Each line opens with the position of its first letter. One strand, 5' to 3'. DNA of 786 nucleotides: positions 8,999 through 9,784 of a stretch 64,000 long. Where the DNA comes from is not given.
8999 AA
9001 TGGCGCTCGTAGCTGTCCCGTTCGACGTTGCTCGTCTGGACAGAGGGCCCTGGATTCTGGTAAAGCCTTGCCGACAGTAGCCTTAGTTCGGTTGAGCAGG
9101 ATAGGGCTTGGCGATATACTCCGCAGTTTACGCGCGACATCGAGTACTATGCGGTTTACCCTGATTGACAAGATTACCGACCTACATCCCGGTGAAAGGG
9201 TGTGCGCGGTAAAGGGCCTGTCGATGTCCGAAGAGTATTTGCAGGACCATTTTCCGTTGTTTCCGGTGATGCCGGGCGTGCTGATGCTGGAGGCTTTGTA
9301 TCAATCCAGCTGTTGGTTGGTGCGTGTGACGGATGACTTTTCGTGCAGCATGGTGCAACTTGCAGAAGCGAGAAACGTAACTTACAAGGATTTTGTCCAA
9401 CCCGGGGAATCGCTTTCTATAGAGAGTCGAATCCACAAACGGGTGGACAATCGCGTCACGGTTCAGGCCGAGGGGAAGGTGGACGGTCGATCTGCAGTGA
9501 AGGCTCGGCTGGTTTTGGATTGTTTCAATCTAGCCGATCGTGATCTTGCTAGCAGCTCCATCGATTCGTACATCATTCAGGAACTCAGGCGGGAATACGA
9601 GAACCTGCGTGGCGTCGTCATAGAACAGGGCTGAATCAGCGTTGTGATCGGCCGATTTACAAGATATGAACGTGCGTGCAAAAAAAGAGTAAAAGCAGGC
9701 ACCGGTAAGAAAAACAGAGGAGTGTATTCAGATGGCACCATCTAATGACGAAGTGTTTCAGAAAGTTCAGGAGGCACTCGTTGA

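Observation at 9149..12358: Compact FabZ-ACP-FabA-like-KAS lipid-synthesis cassette with a long ACP and an antisense Pmp3 proteolipid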

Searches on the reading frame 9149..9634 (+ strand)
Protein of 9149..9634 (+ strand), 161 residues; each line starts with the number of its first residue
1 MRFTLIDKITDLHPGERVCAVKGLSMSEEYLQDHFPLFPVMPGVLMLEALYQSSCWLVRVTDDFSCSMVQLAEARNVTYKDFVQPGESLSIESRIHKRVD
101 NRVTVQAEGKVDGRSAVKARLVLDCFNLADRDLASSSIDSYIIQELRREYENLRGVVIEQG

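Call 5: search_protein_families(library=pfam, proteins=[window:9149-9634:+], max_evalue=0.1)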
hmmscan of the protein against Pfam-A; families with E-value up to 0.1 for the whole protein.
window:9149-9634:+ (161 aa): 2 families
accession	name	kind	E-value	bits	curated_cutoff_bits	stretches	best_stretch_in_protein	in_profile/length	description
PF07977.19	FabA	-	3.2e-16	59.6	23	1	3-119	6-137/138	FabA-like domain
PF13279.12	4HBT_2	-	0.088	13.7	25.5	1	72-133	49-111/122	Thioesterase-like superfamily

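Call 6: search_protein_families(library=ncbifam, proteins=[window:9149-9634:+], max_evalue=0.1)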
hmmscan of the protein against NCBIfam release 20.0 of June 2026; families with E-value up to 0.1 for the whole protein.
window:9149-9634:+ (161 aa): 7 families
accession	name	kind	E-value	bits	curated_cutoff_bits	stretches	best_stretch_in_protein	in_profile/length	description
NF000582.1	PRK00006.1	equivalog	8.4e-26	90.5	113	1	3-122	15-134/137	3-hydroxyacyl-ACP dehydratase FabZ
TIGR01750.1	fabZ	equivalog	5.6e-24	84.6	155.15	1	3-122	16-138/141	3-hydroxyacyl-ACP dehydratase FabZ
NF009667.0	PRK13188.1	equivalog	6.2e-22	77.9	465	1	3-123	336-457/464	bifunctional UDP-3-O-[3-hydroxymyristoyl] N-acetylglucosamine deacetylase/3-hydroxyacyl-ACP dehydratase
NF058663.1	cispen_cyc_AmcE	equivalog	9.9e-10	38.7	140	1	5-121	21-138/153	cispentacin biosynthesis cyclizing decarboxylase AmcE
NF003509.0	PRK05174.1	equivalog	0.0021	17.9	124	1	19-109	56-146/172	bifunctional 3-hydroxydecanoyl-ACP dehydratase/trans-2-decenoyl-ACP isomerase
TIGR01749.1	fabA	equivalog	0.0041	17.1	238.15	1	29-122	63-152/169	3-hydroxyacyl-[acyl-carrier-protein] dehydratase FabA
NF041195.1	ScbA_BarX_GamBu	equivalog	0.087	12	200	0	41-120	215-288/290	ScbA/BarX family gamma-butyrolactone biosynthesis protein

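Call 18: search_solved_structures(query=window:9149-9634:+, max_evalue=0.01, show_alignments=3)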
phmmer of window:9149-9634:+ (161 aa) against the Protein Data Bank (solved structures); distinct sequences matched with E-value up to 0.01: 21.
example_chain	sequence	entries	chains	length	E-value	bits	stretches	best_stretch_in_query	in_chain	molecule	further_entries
7qv0_A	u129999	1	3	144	1.3e-14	57.7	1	3-123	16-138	Beta-hydroxyacyl-(Acyl-carrier-protein) dehydratase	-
8ayb_A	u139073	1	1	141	5e-14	55.8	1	3-121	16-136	Beta-hydroxyacyl-(Acyl-carrier-protein) dehydratase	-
8ayi_A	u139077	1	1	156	8.2e-14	55.1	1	3-132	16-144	Beta-hydroxyacyl-(Acyl-carrier-protein) dehydratase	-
8ayc_A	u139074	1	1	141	9.5e-14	54.9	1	3-121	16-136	Beta-hydroxyacyl-(Acyl-carrier-protein) dehydratase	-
4h4g_A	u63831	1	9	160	1.8e-13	53.9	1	4-123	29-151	(3R)-hydroxymyristoyl-[acyl-carrier-protein] dehydratase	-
8ayd_AA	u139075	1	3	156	2.3e-13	53.6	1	3-123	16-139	3-hydroxyacyl-[acyl-carrier-protein] dehydratase FabZ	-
5buy_A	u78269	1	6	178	2.6e-13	53.4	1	3-122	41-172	3-hydroxyacyl-[acyl-carrier-protein] dehydratase FabZ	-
4i83_A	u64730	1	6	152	1.6e-11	47.6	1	3-121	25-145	3-hydroxyacyl-[acyl-carrier-protein] dehydratase FabZ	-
3d6x_A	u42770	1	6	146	4.7e-11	46.1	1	3-121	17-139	(3R)-hydroxymyristoyl-[acyl-carrier-protein] dehydratase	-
2okh_A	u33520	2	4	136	8.4e-11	45.3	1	3-96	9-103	Beta-hydroxyacyl-ACP dehydratase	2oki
1zhg_A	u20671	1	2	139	9e-11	45.2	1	3-96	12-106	beta hydroxyacyl-acyl carrier protein dehydratase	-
1z6b_A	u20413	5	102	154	1.2e-10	44.8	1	3-96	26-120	fatty acid synthesis protein | Beta-hydroxyacyl-ACP dehydratase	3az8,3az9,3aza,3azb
6n3p_A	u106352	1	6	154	2.7e-10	43.7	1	3-120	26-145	3-hydroxyacyl-[acyl-carrier-protein] dehydratase FabZ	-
5bux_A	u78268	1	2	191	4e-10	43.1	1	3-120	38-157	3-hydroxyacyl-[acyl-carrier-protein] dehydratase FabZ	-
5buw_A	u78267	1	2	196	4.3e-10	43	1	3-120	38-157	3-hydroxyacyl-[acyl-carrier-protein] dehydratase FabZ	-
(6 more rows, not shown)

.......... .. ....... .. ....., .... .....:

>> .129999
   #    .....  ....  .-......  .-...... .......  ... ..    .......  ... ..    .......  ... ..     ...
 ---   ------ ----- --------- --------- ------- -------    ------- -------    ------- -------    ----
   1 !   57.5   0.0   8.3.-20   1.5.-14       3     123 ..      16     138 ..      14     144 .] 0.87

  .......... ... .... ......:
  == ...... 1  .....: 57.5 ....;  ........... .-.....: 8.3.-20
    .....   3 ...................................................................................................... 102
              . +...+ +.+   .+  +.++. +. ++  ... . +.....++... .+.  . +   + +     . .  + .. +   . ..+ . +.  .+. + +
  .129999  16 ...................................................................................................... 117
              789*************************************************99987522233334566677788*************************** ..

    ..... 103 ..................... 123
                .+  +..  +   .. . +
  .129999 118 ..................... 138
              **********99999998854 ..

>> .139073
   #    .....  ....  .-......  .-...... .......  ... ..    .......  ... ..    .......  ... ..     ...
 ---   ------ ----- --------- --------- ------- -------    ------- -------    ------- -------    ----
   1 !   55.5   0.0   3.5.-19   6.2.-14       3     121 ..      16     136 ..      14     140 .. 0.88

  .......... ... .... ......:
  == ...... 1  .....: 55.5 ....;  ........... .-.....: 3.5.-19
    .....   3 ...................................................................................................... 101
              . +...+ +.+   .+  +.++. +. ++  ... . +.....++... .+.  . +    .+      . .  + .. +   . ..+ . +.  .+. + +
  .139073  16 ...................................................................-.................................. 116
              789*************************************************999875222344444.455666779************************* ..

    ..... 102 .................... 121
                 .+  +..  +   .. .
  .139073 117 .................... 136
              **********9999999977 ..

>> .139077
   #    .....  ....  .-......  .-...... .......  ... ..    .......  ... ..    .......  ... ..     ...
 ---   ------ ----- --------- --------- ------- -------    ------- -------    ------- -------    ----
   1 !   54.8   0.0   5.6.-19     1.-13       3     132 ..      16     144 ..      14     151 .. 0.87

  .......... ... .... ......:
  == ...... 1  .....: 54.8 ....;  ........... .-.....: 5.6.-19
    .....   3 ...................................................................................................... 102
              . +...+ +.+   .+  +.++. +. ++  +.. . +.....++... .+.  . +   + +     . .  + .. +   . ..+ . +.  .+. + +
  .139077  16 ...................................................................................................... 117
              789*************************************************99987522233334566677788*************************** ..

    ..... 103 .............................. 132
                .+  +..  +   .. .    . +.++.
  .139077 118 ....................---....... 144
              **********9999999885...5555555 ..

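Call 41: list_cluster_members(proteins=[window:9149-9634:+, window:9732-10118:+, window:10123-10668:+, window:11078-12358:+, window:10737-10901:-])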
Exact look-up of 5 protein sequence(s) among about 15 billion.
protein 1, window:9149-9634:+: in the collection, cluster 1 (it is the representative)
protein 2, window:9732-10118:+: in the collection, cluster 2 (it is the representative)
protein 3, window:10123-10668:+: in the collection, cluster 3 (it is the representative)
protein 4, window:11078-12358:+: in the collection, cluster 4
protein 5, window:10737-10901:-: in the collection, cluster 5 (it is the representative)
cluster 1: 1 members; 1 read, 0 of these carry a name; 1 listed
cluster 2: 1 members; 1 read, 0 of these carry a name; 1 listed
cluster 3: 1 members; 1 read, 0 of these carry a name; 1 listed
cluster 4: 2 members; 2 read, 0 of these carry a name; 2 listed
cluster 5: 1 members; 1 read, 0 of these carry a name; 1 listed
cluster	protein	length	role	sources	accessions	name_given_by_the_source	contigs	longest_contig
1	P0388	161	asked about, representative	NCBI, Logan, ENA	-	-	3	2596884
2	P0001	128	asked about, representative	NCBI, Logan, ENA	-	-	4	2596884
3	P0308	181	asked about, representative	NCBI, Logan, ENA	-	-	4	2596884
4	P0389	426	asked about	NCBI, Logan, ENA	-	-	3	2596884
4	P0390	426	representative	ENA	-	-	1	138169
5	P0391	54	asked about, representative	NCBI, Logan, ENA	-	-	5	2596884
